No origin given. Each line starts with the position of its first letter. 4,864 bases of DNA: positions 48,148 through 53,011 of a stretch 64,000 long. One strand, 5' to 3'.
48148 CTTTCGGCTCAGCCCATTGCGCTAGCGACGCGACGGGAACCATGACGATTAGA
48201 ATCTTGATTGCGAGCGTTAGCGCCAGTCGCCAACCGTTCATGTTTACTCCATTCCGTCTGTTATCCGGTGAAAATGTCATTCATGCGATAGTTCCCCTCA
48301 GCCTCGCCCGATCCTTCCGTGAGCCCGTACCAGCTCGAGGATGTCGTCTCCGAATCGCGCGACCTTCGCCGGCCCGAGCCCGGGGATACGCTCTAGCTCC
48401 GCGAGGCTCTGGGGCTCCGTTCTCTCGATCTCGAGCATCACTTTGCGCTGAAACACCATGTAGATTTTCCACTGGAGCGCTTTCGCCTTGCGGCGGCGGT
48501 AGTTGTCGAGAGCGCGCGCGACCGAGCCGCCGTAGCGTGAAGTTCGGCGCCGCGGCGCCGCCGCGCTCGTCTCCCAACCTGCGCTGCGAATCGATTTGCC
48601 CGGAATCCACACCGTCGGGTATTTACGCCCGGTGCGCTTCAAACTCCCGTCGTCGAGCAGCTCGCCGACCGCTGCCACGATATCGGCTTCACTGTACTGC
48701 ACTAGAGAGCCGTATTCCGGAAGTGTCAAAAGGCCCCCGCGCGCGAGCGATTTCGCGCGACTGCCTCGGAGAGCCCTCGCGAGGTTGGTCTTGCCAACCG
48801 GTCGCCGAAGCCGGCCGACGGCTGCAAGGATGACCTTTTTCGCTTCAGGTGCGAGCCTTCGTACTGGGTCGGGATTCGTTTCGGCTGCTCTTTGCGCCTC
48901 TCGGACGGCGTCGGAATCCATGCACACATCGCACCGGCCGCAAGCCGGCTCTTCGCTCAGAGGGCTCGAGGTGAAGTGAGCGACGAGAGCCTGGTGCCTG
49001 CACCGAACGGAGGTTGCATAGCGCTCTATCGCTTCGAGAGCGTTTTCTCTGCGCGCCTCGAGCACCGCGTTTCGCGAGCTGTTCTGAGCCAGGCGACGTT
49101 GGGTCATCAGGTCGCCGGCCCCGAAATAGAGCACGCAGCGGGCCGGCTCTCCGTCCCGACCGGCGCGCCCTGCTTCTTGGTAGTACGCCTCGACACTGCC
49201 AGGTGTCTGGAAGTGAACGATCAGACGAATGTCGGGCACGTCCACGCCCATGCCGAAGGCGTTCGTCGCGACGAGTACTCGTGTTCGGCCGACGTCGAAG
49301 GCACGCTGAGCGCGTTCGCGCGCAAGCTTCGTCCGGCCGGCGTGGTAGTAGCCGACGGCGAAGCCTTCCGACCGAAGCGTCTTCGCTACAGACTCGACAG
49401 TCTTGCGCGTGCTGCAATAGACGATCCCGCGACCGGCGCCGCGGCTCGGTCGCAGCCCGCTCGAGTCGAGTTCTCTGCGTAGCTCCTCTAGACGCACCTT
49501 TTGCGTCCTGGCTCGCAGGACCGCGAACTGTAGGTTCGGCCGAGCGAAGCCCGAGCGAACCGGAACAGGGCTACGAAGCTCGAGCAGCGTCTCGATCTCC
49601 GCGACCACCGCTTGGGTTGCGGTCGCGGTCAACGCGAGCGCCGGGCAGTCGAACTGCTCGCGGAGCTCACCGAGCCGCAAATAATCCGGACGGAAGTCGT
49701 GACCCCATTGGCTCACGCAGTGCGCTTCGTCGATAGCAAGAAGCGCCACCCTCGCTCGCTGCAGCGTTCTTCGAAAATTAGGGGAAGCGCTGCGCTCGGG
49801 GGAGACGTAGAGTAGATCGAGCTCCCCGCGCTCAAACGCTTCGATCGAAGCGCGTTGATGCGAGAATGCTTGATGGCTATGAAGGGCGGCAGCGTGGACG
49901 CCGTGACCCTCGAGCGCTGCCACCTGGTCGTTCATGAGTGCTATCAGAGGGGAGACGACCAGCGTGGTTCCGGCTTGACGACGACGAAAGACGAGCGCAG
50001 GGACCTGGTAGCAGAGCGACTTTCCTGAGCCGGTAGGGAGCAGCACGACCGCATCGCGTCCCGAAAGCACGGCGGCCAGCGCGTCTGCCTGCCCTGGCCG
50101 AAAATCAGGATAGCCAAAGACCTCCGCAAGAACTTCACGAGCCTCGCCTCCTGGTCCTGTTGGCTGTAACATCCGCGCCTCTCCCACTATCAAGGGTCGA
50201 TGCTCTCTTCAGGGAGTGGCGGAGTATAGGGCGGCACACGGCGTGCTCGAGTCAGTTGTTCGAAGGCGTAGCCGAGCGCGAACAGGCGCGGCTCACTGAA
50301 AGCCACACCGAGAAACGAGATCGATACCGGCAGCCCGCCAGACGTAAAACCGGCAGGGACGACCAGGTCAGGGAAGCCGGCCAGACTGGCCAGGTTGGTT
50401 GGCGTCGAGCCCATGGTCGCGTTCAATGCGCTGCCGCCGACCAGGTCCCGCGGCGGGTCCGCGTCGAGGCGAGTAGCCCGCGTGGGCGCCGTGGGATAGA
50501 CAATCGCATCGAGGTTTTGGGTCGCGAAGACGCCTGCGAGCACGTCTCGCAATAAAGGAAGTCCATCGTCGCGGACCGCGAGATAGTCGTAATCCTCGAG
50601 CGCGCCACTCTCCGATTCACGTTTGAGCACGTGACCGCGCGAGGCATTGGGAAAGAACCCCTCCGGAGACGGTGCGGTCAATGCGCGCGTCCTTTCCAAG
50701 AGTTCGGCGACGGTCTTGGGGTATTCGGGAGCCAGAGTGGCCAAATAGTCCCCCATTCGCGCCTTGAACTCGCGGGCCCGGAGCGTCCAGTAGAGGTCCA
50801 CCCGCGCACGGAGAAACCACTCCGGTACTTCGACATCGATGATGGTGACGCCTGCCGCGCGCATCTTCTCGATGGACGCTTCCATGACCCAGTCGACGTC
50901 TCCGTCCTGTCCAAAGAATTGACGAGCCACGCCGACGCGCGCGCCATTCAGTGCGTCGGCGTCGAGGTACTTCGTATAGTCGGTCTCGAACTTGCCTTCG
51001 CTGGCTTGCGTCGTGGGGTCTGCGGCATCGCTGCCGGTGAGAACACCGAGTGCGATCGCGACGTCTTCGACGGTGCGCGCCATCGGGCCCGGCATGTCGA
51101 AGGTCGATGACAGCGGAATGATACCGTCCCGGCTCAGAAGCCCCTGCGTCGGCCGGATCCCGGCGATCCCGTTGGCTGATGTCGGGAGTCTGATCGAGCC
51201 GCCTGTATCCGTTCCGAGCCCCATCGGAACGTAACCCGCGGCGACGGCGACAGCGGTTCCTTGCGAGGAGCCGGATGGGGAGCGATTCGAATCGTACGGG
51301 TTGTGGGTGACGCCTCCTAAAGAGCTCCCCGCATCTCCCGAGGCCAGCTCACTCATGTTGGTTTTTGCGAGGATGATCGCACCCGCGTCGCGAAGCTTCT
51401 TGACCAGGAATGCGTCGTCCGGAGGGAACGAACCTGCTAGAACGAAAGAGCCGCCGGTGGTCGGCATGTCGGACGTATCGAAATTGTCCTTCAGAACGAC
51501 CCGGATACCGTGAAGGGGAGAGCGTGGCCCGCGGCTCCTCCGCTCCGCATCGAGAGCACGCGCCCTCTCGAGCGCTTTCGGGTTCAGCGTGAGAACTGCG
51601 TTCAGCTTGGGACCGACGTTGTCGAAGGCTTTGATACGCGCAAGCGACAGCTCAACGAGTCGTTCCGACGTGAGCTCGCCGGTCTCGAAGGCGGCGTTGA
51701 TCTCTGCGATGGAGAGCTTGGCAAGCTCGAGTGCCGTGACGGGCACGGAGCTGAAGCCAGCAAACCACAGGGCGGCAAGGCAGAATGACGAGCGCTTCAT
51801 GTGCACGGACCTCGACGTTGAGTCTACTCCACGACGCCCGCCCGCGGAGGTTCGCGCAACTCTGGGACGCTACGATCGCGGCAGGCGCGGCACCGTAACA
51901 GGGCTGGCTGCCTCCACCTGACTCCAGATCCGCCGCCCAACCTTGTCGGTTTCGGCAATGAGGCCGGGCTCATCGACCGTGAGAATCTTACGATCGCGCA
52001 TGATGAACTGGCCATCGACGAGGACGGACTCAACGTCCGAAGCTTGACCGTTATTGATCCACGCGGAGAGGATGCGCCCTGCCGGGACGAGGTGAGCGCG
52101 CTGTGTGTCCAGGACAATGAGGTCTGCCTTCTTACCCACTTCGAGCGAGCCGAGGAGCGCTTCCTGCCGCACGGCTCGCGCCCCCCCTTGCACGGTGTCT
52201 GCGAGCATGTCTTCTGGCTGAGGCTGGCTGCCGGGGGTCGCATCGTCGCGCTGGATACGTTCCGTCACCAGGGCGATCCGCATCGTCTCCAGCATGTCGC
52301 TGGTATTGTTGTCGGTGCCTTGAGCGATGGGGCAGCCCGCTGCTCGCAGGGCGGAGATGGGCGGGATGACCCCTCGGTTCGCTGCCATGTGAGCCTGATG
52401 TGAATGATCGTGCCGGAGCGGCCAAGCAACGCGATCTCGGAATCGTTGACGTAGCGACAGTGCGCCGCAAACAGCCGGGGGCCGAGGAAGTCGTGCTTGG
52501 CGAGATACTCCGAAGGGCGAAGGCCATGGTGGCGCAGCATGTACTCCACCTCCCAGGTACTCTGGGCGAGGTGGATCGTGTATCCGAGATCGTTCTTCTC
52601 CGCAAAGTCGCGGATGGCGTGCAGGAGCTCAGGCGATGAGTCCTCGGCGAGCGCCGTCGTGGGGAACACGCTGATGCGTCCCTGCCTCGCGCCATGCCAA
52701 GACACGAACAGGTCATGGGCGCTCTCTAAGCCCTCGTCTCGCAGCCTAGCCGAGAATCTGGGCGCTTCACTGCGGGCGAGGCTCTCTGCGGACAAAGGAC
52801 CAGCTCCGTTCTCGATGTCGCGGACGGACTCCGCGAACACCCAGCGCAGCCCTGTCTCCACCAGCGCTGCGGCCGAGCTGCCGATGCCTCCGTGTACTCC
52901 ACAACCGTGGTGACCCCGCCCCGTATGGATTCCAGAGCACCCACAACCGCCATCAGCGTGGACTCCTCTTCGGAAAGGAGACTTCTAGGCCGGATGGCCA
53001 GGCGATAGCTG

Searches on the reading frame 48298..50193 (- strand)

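Call 94: search_protein_families(library=pfam, proteins=[window:48298-50193:-], max_evalue=0.0001)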
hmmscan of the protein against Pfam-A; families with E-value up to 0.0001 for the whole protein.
window:48298-50193:- (631 aa): 5 families
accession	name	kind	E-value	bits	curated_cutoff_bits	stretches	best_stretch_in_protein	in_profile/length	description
PF00270.35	DEAD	-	7.6e-27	94.5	26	1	32-196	1-163/167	DEAD/DEAH box helicase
PF00271.37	Helicase_C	-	1.9e-25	89.7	23.5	1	252-348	14-110/110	Helicase conserved C-terminal domain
PF00570.28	HRDC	-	7e-14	52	23.8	1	558-622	4-68/68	HRDC domain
PF16124.10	RecQ_Zn_bind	-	6e-10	40.2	25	1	360-424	2-65/66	RecQ zinc-binding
PF09382.16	RQC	-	1.4e-08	35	23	1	452-533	11-91/114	RQC domain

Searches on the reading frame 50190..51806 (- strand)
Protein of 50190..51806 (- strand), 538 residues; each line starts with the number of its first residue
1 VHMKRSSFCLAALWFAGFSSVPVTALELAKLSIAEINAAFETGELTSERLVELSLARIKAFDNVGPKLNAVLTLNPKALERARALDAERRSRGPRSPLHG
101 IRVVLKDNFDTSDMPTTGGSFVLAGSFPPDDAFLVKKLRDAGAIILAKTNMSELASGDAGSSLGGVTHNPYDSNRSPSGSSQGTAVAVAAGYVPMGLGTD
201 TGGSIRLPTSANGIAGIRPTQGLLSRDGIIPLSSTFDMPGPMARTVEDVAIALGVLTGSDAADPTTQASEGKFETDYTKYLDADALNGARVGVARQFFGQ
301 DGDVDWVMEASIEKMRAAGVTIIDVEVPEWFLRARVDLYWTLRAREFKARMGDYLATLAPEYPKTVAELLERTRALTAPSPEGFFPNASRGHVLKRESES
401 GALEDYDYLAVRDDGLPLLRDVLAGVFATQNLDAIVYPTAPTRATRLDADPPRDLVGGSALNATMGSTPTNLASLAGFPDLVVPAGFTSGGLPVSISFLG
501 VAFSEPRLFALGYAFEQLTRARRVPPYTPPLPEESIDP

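Call 94: search_protein_families(library=pfam, proteins=[window:50190-51806:-], max_evalue=0.0001)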
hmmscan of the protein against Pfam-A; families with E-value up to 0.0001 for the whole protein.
window:50190-51806:- (538 aa): 1 family
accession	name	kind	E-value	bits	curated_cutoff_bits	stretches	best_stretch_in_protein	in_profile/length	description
PF01425.27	Amidase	-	1.4e-99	334.6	27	1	50-508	2-444/445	Amidase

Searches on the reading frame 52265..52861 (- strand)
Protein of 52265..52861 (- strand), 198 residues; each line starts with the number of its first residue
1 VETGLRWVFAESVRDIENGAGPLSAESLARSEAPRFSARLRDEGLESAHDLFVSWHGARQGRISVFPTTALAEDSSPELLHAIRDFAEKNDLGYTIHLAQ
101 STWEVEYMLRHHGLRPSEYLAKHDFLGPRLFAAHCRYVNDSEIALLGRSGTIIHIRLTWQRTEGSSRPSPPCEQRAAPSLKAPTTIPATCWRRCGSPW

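Call 94: search_protein_families(library=pfam, proteins=[window:52265-52861:-], max_evalue=0.0001)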
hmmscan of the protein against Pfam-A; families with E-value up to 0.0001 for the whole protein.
window:52265-52861:- (198 aa): 1 family
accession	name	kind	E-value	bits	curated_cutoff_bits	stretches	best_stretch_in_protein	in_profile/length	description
PF01979.26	Amidohydro_1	-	3.1e-08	33.7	25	1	54-155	111-218/345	Amidohydrolase family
